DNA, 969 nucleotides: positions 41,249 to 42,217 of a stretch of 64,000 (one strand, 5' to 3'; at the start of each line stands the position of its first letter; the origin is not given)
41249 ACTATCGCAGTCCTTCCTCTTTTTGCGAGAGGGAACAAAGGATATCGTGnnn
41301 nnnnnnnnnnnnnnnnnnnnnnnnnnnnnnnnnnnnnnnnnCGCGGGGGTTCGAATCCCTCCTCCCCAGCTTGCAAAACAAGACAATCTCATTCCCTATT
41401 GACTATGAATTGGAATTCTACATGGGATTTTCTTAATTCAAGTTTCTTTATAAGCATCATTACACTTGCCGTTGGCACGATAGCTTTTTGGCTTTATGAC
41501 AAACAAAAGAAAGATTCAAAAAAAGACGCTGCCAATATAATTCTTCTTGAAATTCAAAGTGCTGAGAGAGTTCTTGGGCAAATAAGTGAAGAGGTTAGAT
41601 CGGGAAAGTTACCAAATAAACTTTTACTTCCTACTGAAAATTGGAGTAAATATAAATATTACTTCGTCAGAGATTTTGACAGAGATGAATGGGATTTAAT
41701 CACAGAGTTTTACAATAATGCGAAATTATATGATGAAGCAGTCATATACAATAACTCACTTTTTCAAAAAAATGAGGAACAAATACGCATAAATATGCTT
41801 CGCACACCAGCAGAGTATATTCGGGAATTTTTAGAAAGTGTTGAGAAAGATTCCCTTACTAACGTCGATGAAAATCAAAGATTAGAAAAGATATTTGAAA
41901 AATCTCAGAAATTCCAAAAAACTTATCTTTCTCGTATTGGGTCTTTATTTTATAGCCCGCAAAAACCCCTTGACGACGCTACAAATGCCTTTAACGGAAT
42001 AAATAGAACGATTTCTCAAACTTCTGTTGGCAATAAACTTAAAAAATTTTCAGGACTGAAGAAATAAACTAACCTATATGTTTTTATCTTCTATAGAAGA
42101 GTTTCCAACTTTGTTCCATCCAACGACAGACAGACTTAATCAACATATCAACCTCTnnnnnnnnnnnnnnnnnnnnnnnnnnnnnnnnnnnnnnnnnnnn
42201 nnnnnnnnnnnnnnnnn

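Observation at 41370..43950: AT-rich islet at the 3' end of tRNA-Gln: a possible small-molecule or nucleotide modification, or defence-like module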

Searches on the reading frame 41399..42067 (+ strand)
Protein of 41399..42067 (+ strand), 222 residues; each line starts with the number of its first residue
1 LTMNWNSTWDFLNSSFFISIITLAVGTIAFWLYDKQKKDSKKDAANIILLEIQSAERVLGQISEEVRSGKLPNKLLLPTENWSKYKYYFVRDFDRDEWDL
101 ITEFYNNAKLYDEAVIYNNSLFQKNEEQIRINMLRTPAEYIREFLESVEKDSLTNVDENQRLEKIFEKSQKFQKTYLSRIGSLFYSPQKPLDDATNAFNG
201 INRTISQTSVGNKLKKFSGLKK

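Call 4: search_protein_families(library=pfam, proteins=[window:41399-42067:+], max_evalue=0.1)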
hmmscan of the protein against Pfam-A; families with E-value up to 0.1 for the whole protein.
window:41399-42067:+ (222 aa): 0 families

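Call 9: search_protein_families(library=padloc, proteins=[window:41399-42067:+], max_evalue=0.1)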
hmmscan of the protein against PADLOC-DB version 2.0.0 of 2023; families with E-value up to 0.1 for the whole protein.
window:41399-42067:+ (222 aa): 1 family
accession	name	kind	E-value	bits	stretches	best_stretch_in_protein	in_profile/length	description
PDLC01665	Cas12c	-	0.00036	16.6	1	131-190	400-460/1035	Cas12c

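Call 10: search_protein_families(library=ncbifam, proteins=[window:41399-42067:+], max_evalue=0.1)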
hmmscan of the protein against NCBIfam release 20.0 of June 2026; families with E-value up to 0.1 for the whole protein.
window:41399-42067:+ (222 aa): 2 families
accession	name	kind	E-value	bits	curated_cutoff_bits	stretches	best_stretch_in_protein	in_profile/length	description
NF047370.1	toxin_TsaT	equivalog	0.043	14.2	80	1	16-43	9-36/60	type II toxin-antitoxin system toxin TsaT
TIGR03343.1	biphenyl_bphD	equivalog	0.076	12.2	462.15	0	111-168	168-225/282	2-hydroxy-6-oxo-6-phenylhexa-2,4-dienoate hydrolase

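Call 11: search_protein_families(library=phrogs, proteins=[window:41399-42067:+], max_evalue=0.1)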
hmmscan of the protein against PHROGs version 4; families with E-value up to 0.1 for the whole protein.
window:41399-42067:+ (222 aa): 1 family
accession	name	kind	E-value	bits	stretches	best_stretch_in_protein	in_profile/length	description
phrog_7010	-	unknown function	0.033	15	1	7-41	7-40/44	-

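Call 29: find_homologous_proteins(query=window:41399-42067:+)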
Query window:41399-42067:+ (222 aa): 96 proteins with E <= 0.001 among 238 candidates.
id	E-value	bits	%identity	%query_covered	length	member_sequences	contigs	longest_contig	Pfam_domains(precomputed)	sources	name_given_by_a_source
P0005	1.6e-113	396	83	99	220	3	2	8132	-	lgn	-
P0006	3.3e-103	362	74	98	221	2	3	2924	-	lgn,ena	-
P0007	1.1e-98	347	72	98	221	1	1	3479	-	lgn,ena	-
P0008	1.5e-90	321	72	90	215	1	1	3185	-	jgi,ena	-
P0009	3.5e-87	310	67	95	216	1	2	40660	-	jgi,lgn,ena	-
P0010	6.6e-87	309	65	95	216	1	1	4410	-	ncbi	-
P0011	2.1e-84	301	67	95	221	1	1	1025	-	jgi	jgi:hypothetical protein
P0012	9.1e-84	299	66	95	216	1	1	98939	-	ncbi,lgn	-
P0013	6.3e-83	296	63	97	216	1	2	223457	-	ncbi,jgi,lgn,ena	ncbi:MAG: hypothetical protein WC719_02975 [Patescibacteria group bacterium]|jgi:hypothetical protei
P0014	3.8e-82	293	68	90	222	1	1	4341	-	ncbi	-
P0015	2.2e-80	287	64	95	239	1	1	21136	-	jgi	jgi:hypothetical protein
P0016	1.5e-76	275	61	92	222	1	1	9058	-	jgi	jgi:hypothetical protein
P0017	4.8e-75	270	59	94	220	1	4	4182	-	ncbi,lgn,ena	-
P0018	1.3e-72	262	61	91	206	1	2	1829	-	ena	-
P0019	6.9e-67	243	57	95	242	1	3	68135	-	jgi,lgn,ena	jgi:hypothetical protein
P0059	2.1e-47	180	45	97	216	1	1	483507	-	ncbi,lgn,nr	ncbi:MAG TPA: hypothetical protein VFT49_01070 [Candidatus Saccharimonadales bacterium]|nr:hypotheti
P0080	2.4e-41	160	41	96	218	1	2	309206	-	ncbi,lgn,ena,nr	ncbi:MAG: hypothetical protein HGA33_06245 [Candidatus Moranbacteria bacterium]|nr:hypothetical prot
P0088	4.3e-38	149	39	96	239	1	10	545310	-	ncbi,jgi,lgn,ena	-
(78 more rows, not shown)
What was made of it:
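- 41399..42067 (+): ORF-A: single-pass membrane-anchored helical-bundle protein (222 aa from TTG, 220 aa from ATG 41405). It belongs to a CPR-wide family with no Pfam model and has foreign AT-rich codon usage. 96 homologues, all unnamed or 'hypothetical', from Patescibacteria (call 29).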

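Call 30: find_encoding_contigs(protein=P0013, flank=6000, max_places=2)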
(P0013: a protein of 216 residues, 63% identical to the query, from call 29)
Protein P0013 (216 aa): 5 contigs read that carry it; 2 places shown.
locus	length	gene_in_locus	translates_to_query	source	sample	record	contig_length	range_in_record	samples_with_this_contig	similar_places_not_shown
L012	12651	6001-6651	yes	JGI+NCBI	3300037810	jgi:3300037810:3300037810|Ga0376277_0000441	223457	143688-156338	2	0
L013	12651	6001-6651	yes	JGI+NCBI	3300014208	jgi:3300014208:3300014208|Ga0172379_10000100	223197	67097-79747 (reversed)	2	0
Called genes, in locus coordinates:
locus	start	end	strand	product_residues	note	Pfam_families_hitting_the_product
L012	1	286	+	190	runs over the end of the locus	PF00929:RNase_T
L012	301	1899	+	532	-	PF13632:Glyco_trans_2_3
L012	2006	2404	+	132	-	PF04977:DivIC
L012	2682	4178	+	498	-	PF03330:DPBB_1, PF00768:Peptidase_S11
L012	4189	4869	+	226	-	PF00931:NB-ARC (faint), PF00005:ABC_tran, PF13401:AAA_22 (weak), PF13304:AAA_21 (faint)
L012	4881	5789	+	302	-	PF18075:FtsX_ECD, PF02687:FtsX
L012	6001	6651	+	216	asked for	-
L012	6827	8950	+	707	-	PF01935:DUF87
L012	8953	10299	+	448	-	PF09376:NurA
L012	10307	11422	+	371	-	PF01555:N6_N4_Mtase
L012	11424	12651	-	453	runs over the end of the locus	PF00239:Resolvase, PF07508:Recombinase, PF13408:Zn_ribbon_recom (weak)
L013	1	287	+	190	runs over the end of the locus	PF00929:RNase_T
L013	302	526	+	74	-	-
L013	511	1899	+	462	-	PF13632:Glyco_trans_2_3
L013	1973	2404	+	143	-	PF04977:DivIC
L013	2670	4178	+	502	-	PF03330:DPBB_1, PF00768:Peptidase_S11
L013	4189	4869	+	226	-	PF00931:NB-ARC (faint), PF00005:ABC_tran, PF13401:AAA_22 (weak), PF13304:AAA_21 (faint)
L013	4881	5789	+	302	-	PF18075:FtsX_ECD, PF02687:FtsX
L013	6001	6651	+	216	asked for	-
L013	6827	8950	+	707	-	PF01935:DUF87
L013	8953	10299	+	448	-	PF09376:NurA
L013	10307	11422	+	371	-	PF01555:N6_N4_Mtase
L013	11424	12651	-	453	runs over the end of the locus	PF00239:Resolvase, PF07508:Recombinase, PF13408:Zn_ribbon_recom (weak)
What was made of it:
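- On tRNA-integrated genomic island: One is present only in the distant relative L012 (call 30).
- L012 carries defence-type genes (HerA/NurA/MTase) after the same TM gene (call 30).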

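Call 31: find_encoding_contigs(protein=P0059, flank=6000, max_places=2)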
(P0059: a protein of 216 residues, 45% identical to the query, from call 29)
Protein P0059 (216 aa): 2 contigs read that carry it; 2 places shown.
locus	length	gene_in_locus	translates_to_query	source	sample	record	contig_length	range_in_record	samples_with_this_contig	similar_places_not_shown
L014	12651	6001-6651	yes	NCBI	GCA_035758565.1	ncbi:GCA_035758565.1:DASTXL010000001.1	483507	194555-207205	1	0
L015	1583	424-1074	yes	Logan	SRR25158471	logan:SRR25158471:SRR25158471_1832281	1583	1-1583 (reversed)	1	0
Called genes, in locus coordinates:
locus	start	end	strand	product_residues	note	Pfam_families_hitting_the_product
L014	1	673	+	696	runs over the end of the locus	PF00009:GTP_EFTU, PF03144:GTP_EFTU_D2, PF22042:EF-G_D2, PF14492:EFG_III, PF16658:RF3_C (weak), PF03764:EFG_IV, PF00679:EFG_C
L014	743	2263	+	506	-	-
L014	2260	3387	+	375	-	PF13439:Glyco_transf_4, PF00534:Glycos_transf_1, PF13692:Glyco_trans_1_4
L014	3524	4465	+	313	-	PF00698:Acyl_transf_1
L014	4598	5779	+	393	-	PF00009:GTP_EFTU, PF03144:GTP_EFTU_D2, PF03143:GTP_EFTU_D3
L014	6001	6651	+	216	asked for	-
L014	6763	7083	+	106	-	-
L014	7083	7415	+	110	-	PF00338:Ribosomal_S10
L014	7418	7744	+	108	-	-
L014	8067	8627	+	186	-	-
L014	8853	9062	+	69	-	-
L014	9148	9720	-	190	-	-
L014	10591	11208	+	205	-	PF00297:Ribosomal_L3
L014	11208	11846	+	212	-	PF00573:Ribosomal_L4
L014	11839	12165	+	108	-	PF00276:Ribosomal_L23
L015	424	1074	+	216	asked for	-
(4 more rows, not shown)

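Call 32: find_encoding_contigs(protein=P0080, flank=6000, max_places=2)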
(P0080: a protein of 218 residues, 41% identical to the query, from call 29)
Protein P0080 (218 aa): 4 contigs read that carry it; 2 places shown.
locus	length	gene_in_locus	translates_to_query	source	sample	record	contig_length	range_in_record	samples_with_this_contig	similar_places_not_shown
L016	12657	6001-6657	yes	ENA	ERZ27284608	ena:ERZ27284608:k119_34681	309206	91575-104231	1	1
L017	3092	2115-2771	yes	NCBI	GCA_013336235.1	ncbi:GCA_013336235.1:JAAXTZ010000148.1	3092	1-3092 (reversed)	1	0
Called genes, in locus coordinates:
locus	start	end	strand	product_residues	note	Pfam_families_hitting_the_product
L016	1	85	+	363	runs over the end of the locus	PF00226:DnaJ, PF01556:DnaJ_C, PF27659:CHP02642 (faint), PF00684:DnaJ_CXXCXGXG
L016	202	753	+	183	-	PF00072:Response_reg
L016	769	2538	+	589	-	PF01368:DHH, PF02272:DHHA1, PF17768:RecJ_OB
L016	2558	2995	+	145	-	PF00075:RNase_H, PF13456:RVT_3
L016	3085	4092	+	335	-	PF00364:Biotin_lipoyl (faint), PF25917:BSH_RND (weak), PF25973:BSH_CzcB (weak), PF25919:BSH_CusB (weak), PF25984:BSH_YknX (weak), PF25989:YknX_C (weak)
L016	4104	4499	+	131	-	-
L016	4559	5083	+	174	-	-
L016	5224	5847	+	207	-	PF01209:Ubie_methyltran, PF13489:Methyltransf_23, PF13847:Methyltransf_31, PF08241:Methyltransf_11, PF08242:Methyltransf_12, PF13649:Methyltransf_25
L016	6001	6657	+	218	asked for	-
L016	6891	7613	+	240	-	PF02463:SMC_N (weak), PF00005:ABC_tran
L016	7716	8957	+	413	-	PF12704:MacB_PCD, PF02687:FtsX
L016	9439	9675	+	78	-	-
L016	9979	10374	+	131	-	-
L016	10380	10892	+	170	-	-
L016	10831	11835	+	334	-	PF02424:ApbE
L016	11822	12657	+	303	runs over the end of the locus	PF18884:TSP3_bac, PF01794:Ferric_reduct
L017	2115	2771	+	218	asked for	-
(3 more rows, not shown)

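Call 33: find_encoding_contigs(protein=P0005, flank=6000, max_places=3)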
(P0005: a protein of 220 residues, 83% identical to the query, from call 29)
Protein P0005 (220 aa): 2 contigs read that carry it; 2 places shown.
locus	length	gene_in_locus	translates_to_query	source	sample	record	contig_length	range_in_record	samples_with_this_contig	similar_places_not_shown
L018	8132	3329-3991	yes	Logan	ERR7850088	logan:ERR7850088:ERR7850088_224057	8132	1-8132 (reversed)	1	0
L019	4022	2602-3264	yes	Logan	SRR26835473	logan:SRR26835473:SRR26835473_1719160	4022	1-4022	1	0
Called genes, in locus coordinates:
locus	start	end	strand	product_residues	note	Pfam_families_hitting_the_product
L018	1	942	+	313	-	?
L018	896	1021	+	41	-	-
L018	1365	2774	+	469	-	PF04055:Radical_SAM, PF13186:SPASM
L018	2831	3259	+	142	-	PF13302:Acetyltransf_3, PF00583:Acetyltransf_1, PF13673:Acetyltransf_10, PF13508:Acetyltransf_7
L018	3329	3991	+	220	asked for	-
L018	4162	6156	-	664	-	PF01807:Zn_ribbon_DnaG, PF08275:DNAG_N, PF01751:Toprim, PF13662:Toprim_4, PF13155:Toprim_2, PF10410:DnaB_bind (weak)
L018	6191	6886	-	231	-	-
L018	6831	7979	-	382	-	-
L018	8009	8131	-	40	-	?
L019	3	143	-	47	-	?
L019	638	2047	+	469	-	PF04055:Radical_SAM, PF13186:SPASM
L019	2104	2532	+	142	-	PF13302:Acetyltransf_3, PF00583:Acetyltransf_1, PF13673:Acetyltransf_10, PF13508:Acetyltransf_7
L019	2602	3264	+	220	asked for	-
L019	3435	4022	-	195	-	?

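Call 53: predict_structure(alignment_id=A3)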
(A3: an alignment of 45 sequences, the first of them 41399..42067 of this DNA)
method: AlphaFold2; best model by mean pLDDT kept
length: 222 residues; sequences in the alignment: 45
mean_pLDDT: 91.7   pTM: 0.78
mean pLDDT of the five models: 91.7, 90.4, 89.0, 87.4, 86.8
residues with pLDDT >= 90: 164; 70-90: 46; 50-70: 12; < 50: 0
segments of 3 or more residues with pLDDT < 50: none
pLDDT, mean of each block of 10 residues (from residue 1): 80 92 97 96 98 98 94 94 96 97 98 95 88 93 83 71 91 91 83 96 97 95 62
secondary structure, 60 per line:
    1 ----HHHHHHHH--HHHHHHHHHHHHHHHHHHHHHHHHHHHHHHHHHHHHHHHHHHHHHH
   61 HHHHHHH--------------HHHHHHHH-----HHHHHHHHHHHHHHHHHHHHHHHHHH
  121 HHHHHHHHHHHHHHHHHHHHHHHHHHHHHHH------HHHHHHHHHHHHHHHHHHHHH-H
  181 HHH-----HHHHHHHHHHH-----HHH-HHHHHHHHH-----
elements in order: H5-12 H15-67 H82-89 H95-151 H158-178 H180-183 H189-199 H209-217
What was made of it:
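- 41399..42067 (+): AF2 pLDDT 91.7, with a TM helix running into long helices (call 53).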

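Call 76: find_related_loci(query=A3, collection=viral_contigs, flank=6000)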
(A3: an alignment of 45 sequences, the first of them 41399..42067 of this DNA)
Query A3 (222 aa) in viral_contigs; peptide patterns used: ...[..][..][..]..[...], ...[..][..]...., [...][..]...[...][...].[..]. (x = any residue, [..] = any of these).
88 stretches matched a pattern; 1 encode a relative of the query (tblastn E <= 1e-3); 1 distinct loci.
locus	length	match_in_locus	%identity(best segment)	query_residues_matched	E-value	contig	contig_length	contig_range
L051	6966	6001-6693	30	5-222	4e-32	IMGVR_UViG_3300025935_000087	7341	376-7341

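Call 78: find_encoding_contigs(protein=P0088, flank=6000, max_places=10)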
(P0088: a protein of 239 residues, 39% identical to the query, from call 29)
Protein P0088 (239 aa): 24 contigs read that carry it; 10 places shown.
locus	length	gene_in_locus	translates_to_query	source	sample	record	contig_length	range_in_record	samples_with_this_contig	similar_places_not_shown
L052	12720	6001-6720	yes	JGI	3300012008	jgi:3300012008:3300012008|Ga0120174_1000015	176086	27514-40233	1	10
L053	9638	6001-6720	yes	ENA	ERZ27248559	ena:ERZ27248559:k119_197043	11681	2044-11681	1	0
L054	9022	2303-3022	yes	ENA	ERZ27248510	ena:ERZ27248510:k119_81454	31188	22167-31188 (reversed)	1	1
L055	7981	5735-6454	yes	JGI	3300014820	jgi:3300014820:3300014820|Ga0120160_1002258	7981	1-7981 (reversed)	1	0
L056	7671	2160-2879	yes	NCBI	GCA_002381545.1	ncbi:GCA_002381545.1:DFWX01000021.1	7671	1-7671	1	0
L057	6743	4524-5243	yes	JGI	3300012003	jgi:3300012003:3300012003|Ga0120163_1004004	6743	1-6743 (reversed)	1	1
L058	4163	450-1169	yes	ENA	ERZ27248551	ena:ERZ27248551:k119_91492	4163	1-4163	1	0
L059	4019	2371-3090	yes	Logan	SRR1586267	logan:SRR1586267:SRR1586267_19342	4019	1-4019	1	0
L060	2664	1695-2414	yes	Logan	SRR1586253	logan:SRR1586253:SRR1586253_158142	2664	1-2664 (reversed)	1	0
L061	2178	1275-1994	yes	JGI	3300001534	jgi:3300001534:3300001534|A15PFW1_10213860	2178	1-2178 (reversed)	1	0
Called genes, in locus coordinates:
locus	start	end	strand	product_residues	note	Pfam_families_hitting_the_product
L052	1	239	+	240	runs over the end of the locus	PF07685:GATase_3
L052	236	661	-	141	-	PF00578:AhpC-TSA, PF08534:Redoxin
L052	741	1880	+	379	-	PF01757:Acyl_transf_3, PF10129:OpgC_C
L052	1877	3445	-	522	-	PF13231:PMT_2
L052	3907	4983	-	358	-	PF09136:Glucodextran_B (weak), PF07553:Lipoprotein_Ltp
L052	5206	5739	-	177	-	-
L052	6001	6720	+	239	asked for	-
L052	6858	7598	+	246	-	PF13588:HSDR_N_2 (weak)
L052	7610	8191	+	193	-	-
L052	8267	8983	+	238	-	PF01066:CDP-OH_P_transf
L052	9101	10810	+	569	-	PF00082:Peptidase_S8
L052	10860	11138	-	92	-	-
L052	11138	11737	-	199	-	-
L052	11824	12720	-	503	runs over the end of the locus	PF12072:RNase_Y_N, PF13083:KH_KhpA-B (faint), PF00013:KH_1 (weak), PF08668:HDOD (faint), PF01966:HD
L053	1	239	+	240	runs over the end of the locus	PF07685:GATase_3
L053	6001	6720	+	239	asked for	-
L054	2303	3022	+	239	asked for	-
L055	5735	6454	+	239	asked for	-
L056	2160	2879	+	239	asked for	-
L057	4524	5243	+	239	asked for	-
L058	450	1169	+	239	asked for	-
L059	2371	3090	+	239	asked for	-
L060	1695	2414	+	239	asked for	-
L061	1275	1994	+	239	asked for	-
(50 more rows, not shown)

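Call 85: list_cluster_members(proteins=[window:41399-42067:+, window:42157-42921:+, window:42961-43518:+, window:43953-44432:+, window:38457-39476:+, window:39559-40239:+, window:45030-45665:+, window:45693-46448:+])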
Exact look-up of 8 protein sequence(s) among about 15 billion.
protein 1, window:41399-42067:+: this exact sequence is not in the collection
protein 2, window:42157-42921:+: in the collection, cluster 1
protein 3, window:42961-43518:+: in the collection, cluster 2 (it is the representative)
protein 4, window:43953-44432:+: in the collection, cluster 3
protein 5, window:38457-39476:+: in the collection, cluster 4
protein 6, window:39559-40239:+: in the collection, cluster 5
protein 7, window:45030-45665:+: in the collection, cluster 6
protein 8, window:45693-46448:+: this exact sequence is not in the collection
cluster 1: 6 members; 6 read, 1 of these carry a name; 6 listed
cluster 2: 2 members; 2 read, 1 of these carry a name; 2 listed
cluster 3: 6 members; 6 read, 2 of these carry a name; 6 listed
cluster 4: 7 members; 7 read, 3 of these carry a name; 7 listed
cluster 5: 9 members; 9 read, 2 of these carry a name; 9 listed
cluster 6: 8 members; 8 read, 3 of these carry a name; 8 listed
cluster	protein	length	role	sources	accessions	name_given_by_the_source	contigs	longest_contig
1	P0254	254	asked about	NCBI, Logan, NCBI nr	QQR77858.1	MAG: hypothetical protein IPJ67_01805 [Candidatus Moraniibacteriota bacterium] | MAG: hypothetical protein IPJ67_01805 [Candidatus Moranbacteria bacterium]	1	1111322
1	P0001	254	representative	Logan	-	-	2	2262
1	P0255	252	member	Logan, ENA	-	-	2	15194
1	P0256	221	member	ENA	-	-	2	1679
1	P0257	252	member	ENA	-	-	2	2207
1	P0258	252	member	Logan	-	-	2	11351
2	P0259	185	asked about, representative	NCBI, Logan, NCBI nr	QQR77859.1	MAG: NUDIX domain-containing protein [Candidatus Moraniibacteriota bacterium] | MAG: NUDIX domain-containing protein [Candidatus Moranbacteria bacterium]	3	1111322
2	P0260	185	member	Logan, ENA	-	-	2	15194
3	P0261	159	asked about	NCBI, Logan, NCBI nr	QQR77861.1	MAG: tryptophan-rich sensory protein [Candidatus Moraniibacteriota bacterium] | MAG: tryptophan-rich sensory protein [Candidatus Moranbacteria bacterium]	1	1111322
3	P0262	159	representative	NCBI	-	-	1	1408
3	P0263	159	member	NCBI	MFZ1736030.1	MAG: TspO/MBR family protein [Candidatus Moraniibacteriota bacterium]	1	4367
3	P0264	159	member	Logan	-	-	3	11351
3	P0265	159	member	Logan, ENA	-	-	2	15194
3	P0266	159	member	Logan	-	-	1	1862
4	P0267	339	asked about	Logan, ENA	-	-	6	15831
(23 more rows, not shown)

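Call 96: search_dna_similar(query=window:41399-42067:+, collection=phages, mode=protein, max_evalue=0.001, max_rows=10)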
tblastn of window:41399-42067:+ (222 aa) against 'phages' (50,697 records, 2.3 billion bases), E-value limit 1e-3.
No match.
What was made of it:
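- The TM family is almost absent from viral contigs (1 hit in 2.9 million, call 76) and from phage genomes (call 96).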
